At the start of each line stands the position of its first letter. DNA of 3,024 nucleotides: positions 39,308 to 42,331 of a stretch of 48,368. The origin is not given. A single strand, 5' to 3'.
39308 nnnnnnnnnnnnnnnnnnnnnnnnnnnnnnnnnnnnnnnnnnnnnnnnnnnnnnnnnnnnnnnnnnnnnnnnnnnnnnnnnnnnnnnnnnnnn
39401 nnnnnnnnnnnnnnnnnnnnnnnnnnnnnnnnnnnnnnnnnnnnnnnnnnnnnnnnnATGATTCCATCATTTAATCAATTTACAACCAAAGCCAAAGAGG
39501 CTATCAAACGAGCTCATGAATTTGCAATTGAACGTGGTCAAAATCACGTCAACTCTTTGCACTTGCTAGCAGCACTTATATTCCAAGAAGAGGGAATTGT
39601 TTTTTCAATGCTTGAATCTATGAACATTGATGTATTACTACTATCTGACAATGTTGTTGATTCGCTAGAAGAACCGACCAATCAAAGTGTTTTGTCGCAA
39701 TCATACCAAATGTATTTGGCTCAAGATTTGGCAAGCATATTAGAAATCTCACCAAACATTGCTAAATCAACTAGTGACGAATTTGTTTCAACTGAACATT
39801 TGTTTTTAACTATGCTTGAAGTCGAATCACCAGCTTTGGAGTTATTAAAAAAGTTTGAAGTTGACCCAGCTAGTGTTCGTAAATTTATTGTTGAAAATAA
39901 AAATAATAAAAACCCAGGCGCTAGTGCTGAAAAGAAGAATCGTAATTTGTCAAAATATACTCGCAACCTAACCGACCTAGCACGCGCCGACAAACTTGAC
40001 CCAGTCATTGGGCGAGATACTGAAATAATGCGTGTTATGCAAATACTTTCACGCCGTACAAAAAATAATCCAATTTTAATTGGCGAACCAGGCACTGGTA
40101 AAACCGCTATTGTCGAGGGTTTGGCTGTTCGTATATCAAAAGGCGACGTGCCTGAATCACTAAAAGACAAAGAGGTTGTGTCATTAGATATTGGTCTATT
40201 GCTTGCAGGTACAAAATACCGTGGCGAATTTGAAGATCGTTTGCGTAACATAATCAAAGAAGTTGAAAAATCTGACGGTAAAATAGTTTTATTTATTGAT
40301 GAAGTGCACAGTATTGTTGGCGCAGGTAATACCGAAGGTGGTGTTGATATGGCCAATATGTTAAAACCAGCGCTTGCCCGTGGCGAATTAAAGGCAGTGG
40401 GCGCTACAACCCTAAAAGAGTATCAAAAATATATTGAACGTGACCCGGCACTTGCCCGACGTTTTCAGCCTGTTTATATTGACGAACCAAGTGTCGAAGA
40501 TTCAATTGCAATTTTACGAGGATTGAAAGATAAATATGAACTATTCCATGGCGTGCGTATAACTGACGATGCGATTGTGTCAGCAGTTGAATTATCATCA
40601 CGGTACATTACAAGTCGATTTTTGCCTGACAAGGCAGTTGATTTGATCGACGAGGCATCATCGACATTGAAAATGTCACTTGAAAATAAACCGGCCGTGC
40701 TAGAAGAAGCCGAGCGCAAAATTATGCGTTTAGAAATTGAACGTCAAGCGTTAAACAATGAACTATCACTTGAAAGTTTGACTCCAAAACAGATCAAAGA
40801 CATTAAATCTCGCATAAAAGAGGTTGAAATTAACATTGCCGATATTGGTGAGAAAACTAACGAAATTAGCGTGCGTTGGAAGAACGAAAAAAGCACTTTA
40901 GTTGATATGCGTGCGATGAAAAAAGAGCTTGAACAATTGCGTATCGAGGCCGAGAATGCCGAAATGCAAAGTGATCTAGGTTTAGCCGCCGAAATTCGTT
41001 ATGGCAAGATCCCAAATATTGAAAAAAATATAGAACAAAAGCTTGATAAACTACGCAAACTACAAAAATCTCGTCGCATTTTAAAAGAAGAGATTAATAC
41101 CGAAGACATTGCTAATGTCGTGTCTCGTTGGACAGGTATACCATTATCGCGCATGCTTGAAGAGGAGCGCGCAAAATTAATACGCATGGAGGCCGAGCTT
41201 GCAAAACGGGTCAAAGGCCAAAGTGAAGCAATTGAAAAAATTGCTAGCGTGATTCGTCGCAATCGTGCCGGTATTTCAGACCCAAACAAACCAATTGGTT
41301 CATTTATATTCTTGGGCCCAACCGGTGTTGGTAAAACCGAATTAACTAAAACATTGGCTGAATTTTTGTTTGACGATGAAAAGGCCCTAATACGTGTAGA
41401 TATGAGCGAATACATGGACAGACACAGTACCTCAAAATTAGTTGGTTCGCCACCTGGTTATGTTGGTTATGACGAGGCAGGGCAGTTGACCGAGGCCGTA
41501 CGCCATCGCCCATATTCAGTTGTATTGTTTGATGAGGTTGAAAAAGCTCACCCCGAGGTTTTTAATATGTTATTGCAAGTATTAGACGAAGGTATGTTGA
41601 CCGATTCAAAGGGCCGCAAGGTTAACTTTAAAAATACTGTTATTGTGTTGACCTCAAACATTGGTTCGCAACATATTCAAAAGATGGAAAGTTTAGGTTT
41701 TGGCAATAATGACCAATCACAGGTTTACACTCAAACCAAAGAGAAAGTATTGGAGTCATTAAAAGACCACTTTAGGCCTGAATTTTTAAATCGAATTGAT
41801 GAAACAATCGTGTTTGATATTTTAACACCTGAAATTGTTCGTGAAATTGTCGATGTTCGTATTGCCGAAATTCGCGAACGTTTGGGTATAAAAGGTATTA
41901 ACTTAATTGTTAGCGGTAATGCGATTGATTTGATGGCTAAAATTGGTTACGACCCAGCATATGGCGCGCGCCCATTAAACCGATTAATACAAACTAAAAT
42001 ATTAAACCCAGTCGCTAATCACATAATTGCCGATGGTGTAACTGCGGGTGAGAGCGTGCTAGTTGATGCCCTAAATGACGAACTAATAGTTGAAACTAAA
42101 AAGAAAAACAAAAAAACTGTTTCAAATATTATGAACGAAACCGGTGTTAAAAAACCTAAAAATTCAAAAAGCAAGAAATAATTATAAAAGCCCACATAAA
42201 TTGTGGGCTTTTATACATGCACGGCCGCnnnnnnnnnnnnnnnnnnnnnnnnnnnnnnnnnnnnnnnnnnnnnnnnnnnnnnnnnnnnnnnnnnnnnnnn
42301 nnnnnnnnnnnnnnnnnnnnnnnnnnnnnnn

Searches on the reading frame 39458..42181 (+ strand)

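Call 5: search_protein_families(library=pfam, proteins=[window:39458-42181:+], max_evalue=0.01)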
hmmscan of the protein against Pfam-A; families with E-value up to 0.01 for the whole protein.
window:39458-42181:+ (907 aa): 31 families (the best 25 are shown)
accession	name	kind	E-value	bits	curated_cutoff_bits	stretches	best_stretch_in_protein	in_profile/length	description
PF07724.20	AAA_2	-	5.6e-68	228.6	27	1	611-782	1-165/166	AAA domain (Cdc48 subfamily)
PF17871.7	AAA_lid_9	-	4.4e-33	113.7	22.8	1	345-437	1-93/104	AAA lid domain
PF00004.35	AAA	-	7.3e-22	78.7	21.2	2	206-319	2-110/131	ATPase family associated with various cellular activities (AAA)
PF10431.15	ClpB_D2-small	-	7.5e-21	74.4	21.9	1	789-869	1-81/81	C-terminal, D2-small domain, of ClpB protein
PF02861.25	Clp_N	-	2e-17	63.5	20.7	2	101-144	4-48/53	Clp amino terminal domain, pathogenicity island component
PF07728.20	AAA_5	-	1.8e-16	60.9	22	1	616-737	2-125/139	AAA domain (dynein-related subfamily)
PF13191.12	AAA_16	-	2.9e-10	41.3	32.6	1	183-228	2-50/167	AAA ATPase domain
PF13401.12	AAA_22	-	3.2e-10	40.9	27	1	615-710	7-109/130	AAA domain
PF00158.32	Sigma54_activat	-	2.5e-08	34.2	20.2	1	616-730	25-138/168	Sigma-54 interaction domain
PF01637.24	ATPase_2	-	3.5e-06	27.4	33.2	0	186-291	4-127/225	ATPase domain predominantly from Archaea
PF20720.3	nSTAND3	-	3.9e-06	27.1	27.2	0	201-228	16-43/155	Novel STAND NTPase 3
PF12775.13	AAA_7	-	4.9e-06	26.6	25.8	0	616-662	36-82/181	P-loop containing dynein motor region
PF13173.12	AAA_14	-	9.6e-06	26.1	27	0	617-712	6-88/129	AAA domain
PF20030.5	bpMoxR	-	1.5e-05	24.7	27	0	184-228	15-56/205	MoxR domain in the MoxR-vWA-beta-propeller ternary systems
PF05621.17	TniB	-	2.5e-05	24.2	22.4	0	276-342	121-185/189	Bacterial TniB protein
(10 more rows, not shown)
